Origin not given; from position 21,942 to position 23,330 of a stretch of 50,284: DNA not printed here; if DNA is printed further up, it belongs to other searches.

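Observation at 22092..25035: An Ftr-type formyltransferase, an atypical HAD-fold protein and a PfkB kinase are fused into the purF-purD operon where a GAR transformylase would be expected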

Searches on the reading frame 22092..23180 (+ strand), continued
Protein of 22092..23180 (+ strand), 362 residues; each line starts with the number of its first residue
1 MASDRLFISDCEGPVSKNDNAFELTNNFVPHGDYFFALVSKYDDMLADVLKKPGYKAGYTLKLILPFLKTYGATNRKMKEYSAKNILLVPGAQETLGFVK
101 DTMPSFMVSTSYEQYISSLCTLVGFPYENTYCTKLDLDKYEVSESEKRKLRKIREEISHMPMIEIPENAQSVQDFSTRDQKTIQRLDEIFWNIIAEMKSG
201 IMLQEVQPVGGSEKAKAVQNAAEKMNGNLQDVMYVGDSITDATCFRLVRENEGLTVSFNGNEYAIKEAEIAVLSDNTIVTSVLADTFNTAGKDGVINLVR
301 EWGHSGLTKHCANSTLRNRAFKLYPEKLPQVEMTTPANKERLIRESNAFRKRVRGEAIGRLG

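Call 66: find_related_loci(query=A4, collection=metagenome_contigs, flank=10000)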
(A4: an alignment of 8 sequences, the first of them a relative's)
Query A4 (367 aa) in metagenome_contigs; peptide patterns used: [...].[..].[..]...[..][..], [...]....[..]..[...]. (x = any residue, [..] = any of these).
233 stretches matched a pattern; 170 encode a relative of the query (tblastn E <= 1e-3); the best 80 are kept; 80 distinct loci.
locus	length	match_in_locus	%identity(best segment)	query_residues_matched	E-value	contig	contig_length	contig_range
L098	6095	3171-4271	65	1-367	2e-166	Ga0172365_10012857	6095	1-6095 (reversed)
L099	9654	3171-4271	65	1-367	5e-165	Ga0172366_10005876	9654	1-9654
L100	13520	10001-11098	57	1-367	2e-149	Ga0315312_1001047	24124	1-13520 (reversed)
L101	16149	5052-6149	57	1-367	2e-148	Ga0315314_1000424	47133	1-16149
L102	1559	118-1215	58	1-367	4e-156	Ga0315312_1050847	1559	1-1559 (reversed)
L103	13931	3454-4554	54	1-367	3e-143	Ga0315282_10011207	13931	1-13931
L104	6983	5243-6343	54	1-367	7e-135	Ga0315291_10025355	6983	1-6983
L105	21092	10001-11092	52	1-367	1e-130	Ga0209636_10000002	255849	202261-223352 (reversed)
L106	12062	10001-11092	51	1-367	5e-130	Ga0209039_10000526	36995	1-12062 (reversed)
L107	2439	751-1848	51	1-367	5e-128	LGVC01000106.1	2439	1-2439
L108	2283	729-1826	51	1-367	9e-128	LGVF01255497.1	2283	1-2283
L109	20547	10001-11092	47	1-367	1e-120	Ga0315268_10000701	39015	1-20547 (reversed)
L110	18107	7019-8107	47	1-367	4e-118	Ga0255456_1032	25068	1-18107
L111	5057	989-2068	49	1-367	4e-118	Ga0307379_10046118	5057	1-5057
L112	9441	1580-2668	47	1-367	3e-117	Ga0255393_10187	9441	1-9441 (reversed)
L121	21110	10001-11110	44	1-367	4e-95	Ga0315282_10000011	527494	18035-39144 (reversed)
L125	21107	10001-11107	43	1-367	5e-94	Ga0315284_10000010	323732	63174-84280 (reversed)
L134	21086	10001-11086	39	1-367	3e-83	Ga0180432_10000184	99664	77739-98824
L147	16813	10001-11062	33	1-367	6e-63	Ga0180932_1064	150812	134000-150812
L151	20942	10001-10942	32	1-366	2e-54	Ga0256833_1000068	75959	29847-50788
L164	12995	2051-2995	32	1-363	1e-51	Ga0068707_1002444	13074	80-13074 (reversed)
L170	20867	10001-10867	34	2-310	1e-50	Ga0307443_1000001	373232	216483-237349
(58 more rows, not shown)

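Call 70: search_protein_families(library=pfam, proteins=[L121:14911-16179:-, L121:16522-17691:+, L134:5356-6603:-, L170:7862-9151:+, L170:13048-14061:+, L170:14155-15834:+, L164:4372-5493:+, L147:12049-13269:-, L151:10980-12107:+, L151:12123-13343:+], max_evalue=0.001)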
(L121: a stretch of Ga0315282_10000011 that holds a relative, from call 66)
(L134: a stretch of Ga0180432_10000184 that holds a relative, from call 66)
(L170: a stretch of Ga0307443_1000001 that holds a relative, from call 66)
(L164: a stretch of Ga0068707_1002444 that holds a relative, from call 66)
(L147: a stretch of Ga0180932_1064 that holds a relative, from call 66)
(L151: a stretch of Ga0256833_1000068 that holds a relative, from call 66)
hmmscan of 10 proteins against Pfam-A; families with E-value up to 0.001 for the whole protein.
L121:14911-16179:- (422 aa): 2 families
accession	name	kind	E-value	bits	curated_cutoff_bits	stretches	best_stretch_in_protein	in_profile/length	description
PF00152.25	tRNA-synt_2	-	6.9e-71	239.3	25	1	105-416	2-307/308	tRNA synthetases class II (D, K and N)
PF01336.31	tRNA_anti-codon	-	1e-11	45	27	1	19-91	1-75/75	OB-fold nucleic acid binding domain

L121:16522-17691:+ (389 aa): 0 families

L134:5356-6603:- (415 aa): 5 families
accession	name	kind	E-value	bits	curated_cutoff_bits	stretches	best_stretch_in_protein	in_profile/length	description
PF12706.13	Lactamase_B_2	-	3.1e-08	33.9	27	1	23-205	1-171/200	Beta-lactamase superfamily domain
PF00753.33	Lactamase_B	-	3.7e-07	30.7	22.7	1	17-169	7-152/196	Metallo-beta-lactamase superfamily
PF10996.14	Beta-Casp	-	4.8e-07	30.8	27.7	1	249-343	11-117/120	Beta-Casp domain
PF16661.11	Lactamase_B_6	-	3.7e-06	26.9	27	1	24-180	8-175/193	Metallo-beta-lactamase superfamily domain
PF07521.17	RMMBL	-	0.00063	20.1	21.6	0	358-399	7-49/63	Zn-dependent metallo-hydrolase RNA specificity domain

L170:7862-9151:+ (429 aa): 2 families
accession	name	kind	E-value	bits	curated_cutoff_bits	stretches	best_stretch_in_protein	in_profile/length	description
PF13263.12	PHP_C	-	5.8e-15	55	21.3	1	348-400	2-55/56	PHP-associated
PF02811.25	PHP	-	1.2e-08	35.9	26.4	1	214-275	1-66/164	PHP domain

L170:13048-14061:+ (337 aa): 2 families
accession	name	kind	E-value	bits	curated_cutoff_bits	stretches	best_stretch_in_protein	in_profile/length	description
PF02749.22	QRPTase_N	-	1.1e-17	64.5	27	1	25-116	1-82/82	Quinolinate phosphoribosyl transferase, N-terminal domain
PF01729.25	QRPTase_C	-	9.3e-17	61.7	23.1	1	119-307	2-167/169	Quinolinate phosphoribosyl transferase, C-terminal domain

L170:14155-15834:+ (559 aa): 0 families

L164:4372-5493:+ (373 aa): 6 families
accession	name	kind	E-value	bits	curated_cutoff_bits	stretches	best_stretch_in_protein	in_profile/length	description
PF02754.22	CCG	-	1.8e-28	98.9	20.6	2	259-347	1-84/85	Cysteine-rich domain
PF13183.11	Fer4_8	-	1.3e-11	45.3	27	1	12-72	2-67/68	4Fe-4S dicluster domain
PF13534.11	Fer4_17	-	1.1e-09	39.1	22.2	1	15-74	2-61/61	4Fe-4S dicluster domain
PF13187.11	Fer4_9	-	6e-09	36.2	27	1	15-71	2-49/52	4Fe-4S dicluster domain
PF13237.11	Fer4_10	-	1.3e-08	35.1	25.5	1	14-70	8-53/53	4Fe-4S dicluster domain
PF12838.12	Fer4_7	-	5.9e-05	23.9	27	1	15-71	2-50/52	4Fe-4S dicluster domain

L147:12049-13269:- (406 aa): 2 families
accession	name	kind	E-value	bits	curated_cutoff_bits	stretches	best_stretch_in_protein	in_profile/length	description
PF04894.17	Nre_N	-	2.1e-93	313.5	25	1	12-277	1-270/270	Archaeal Nre, N-terminal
PF04895.17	Nre_C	-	8.5e-30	103.3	27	1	291-385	4-98/110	Archaeal Nre, C-terminal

L151:10980-12107:+ (375 aa): 4 families
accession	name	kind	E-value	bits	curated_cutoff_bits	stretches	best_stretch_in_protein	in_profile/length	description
PF02562.22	PhoH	-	4.3e-49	167.2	27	1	5-207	1-201/205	PhoH-like protein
PF07650.23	KH_2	-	9.8e-09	35.4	22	1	246-301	12-69/78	KH domain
PF13184.12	KH_5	-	5e-08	33.4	27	1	262-308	5-58/69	NusA-like KH domain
PF00013.35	KH_1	-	2.4e-06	27.6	21.5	1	264-293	4-33/66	KH domain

L151:12123-13343:+ (406 aa): 4 families
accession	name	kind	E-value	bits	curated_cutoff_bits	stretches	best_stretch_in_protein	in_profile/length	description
PF22691.2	Thiolase_C_1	-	1.4e-32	112.8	28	1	259-402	1-143/144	Thiolase C-terminal domain-like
PF00108.29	Thiolase_N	-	2.7e-19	70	26.4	1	16-242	1-259/260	Thiolase, N-terminal domain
PF00109.32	ketoacyl-synt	-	5.2e-07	29.9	20.8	1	64-140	145-217/252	Beta-ketoacyl synthase, N-terminal domain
PF02803.24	Thiolase_C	-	1.8e-06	28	27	1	283-371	28-98/123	Thiolase, C-terminal domain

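Call 71: search_solved_structures(query=L125:11141-12076:+, max_evalue=0.001, show_alignments=4)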
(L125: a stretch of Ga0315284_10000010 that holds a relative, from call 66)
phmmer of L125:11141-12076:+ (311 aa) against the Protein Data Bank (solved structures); distinct sequences matched with E-value up to 0.001: 4.
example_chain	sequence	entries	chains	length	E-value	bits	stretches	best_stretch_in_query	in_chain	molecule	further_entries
1m5s_A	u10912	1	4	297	3.7e-43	151.1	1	10-310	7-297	Formylmethanofuran--tetrahydromethanopterin formyltransferase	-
1m5h_A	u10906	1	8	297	2.4e-42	148.5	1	10-310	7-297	Formylmethanofuran--tetrahydromethanopterin formyltransferase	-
1ftr_A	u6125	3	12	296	1.1e-35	126.6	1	10-310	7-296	FORMYLMETHANOFURAN:TETRAHYDROMETHANOPTERIN FORMYLTRANSFERASE | Formylmethanofuran--tetrahydromethanopterin formyltransferase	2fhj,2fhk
6s6y_D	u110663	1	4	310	7.2e-22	81.2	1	10-309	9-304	Formylmethanofuran--tetrahydromethanopterin formyltransferase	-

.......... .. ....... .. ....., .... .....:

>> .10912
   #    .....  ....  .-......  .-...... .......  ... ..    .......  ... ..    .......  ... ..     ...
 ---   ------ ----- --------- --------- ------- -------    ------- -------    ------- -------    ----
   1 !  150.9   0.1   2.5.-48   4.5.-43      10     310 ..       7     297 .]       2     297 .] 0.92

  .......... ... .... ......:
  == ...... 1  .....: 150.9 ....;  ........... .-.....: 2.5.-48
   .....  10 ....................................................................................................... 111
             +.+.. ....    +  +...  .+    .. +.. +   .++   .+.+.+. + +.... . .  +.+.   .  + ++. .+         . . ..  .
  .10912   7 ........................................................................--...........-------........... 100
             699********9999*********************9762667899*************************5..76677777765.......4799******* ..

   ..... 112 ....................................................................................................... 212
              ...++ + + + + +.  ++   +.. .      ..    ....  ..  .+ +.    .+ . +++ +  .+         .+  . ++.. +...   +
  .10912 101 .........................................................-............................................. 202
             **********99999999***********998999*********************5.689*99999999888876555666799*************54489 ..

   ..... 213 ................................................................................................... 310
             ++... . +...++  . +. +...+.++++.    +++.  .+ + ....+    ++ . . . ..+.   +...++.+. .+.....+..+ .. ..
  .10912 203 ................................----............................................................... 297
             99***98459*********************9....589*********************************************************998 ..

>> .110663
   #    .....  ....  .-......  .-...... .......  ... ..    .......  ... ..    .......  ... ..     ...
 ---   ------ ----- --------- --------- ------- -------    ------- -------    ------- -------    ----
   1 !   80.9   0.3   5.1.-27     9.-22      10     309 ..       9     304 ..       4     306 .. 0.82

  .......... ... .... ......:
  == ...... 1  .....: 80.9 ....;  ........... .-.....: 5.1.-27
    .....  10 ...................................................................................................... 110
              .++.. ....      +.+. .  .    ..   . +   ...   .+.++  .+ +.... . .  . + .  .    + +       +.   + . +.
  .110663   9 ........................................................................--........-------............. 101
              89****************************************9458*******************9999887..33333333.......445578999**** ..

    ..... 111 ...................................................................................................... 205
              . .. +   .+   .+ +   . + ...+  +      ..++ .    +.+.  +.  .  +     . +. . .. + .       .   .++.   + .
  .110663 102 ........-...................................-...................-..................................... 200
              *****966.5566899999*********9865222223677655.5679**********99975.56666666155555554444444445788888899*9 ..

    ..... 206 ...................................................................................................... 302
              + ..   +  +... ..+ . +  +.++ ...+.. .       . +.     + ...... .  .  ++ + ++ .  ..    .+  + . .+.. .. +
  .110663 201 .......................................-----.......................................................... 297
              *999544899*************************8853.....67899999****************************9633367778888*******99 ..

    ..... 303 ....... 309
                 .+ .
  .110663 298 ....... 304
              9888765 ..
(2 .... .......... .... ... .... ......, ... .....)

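Call 84: predict_structure(alignment_id=A2)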
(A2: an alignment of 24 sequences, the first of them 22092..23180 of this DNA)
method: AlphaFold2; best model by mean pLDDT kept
length: 362 residues; sequences in the alignment: 24
mean_pLDDT: 95.8   pTM: 0.92
mean pLDDT of the five models: 95.8, 95.1, 95.1, 94.8, 94.1
residues with pLDDT >= 90: 343; 70-90: 16; 50-70: 1; < 50: 2
segments of 3 or more residues with pLDDT < 50: none
pLDDT, mean of each block of 10 residues (from residue 1): 81 95 98 97 94 91 98 98 97 96 97 98 97 97 97 98 93 96 98 96 95 97 94 97 97 98 96 98 97 98 96 95 97 98 96 90 78
secondary structure, 60 per line:
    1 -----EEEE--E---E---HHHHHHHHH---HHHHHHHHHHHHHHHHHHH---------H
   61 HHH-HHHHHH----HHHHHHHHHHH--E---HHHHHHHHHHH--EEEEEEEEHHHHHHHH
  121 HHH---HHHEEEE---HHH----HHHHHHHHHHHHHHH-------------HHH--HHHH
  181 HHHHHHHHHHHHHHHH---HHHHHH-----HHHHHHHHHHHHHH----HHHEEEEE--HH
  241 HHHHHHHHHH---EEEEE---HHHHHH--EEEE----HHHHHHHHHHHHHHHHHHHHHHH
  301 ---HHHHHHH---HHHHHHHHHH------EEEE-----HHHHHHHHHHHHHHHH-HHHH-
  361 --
elements in order: E6-9 H20-28 H32-50 H60-63 H65-70 H75-85 H92-102 E105-112 H113-123 E130-133 H144-158 H177-196 H200-205 H211-224 E232-236 H239-250 E254-258 H262-267 E270-273 H278-300 H304-310 H314-323 E330-333 H339-354 H356-359

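Call 86: fold_search(model_id=the predicted structure, library=pdb)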
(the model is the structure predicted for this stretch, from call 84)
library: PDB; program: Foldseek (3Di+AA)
matches with E <= 10: 809; with E <= 0.001: 24
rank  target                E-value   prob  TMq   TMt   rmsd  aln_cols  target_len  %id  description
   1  1y8a                  1.2e-19  1.00  0.80  0.91   2.5       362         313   26  Structure of gene product AF1437 from Archaeoglobus fulgidus (released 2005-01-25)
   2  5is2                  1.9e-06  1.00  0.47  0.43   8.3       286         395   13  Crystal structure of Mycobacterium avium SerB2 at pH 6.6 (released 2016-04-27)
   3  5jlp                  6.3e-06  1.00  0.43  0.40   8.9       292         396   13  Crystal structure of Mycobacterium avium SerB2 in complex with serine at ACT domain (released 2017-05-03)
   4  5it0                  8.4e-06  1.00  0.48  0.44   8.2       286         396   12  Crystal structure of Mycobacterium avium SerB2 mutant D343N/D347N (released 2016-04-27)
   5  5t41                  9.3e-06  1.00  0.47  0.43   8.3       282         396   13  Crystal structure of Mycobacterium avium SerB2 mutant S275A/R279A at pH 6.6 with ethylene glycol bound at ACT- I domain (released 2016-11-16)
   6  3m1y_B                1.1e-05  1.00  0.47  0.79   8.5       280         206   11  Crystal Structure of a Phosphoserine phosphatase (SerB) from Helicobacter pylori (released 2010-03-23)
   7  5it4                  1.3e-05  1.00  0.44  0.41   8.6       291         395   12  Crystal structure of Mycobacterium avium SerB2 mutant D343N (released 2016-04-27)
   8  3p96                  1.5e-05  1.00  0.48  0.44   8.2       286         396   13  Crystal structure of Phosphoserine phosphatase SerB from Mycobacterium avium, native form (released 2010-11-10)
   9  3m1y_C                1.7e-05  1.00  0.46  0.76   6.0       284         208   12  Crystal Structure of a Phosphoserine phosphatase (SerB) from Helicobacter pylori (released 2010-03-23)
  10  3m1y_D                1.7e-05  1.00  0.45  0.76   8.4       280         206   11  Crystal Structure of a Phosphoserine phosphatase (SerB) from Helicobacter pylori (released 2010-03-23)
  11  1rku_A                1.7e-05  1.00  0.38  0.63   9.6       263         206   15  Crystal Structure of ThrH gene product of Pseudomonas Aeruginosa (released 2004-03-30)
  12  5jjb                  1.8e-05  1.00  0.48  0.44   8.2       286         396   13  Crystal structure of Mycobacterium avium SerB2 mutant D343G (released 2016-05-18)
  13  1l7o_B                2.5e-05  1.00  0.45  0.75   8.2       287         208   12  CRYSTAL STRUCTURE OF PHOSPHOSERINE PHOSPHATASE IN APO FORM (released 2002-06-19)
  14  7qpl                  6.2e-05  1.00  0.43  0.52   6.4       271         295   12  Crystal structure of phosphoserine phosphatase (SerB) from Brucella melitensis in complex with phosphate and magnesium (released 2023-01-18)
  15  3m1y_A                7.5e-05  1.00  0.44  0.76   7.9       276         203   12  Crystal Structure of a Phosphoserine phosphatase (SerB) from Helicobacter pylori (released 2010-03-23)
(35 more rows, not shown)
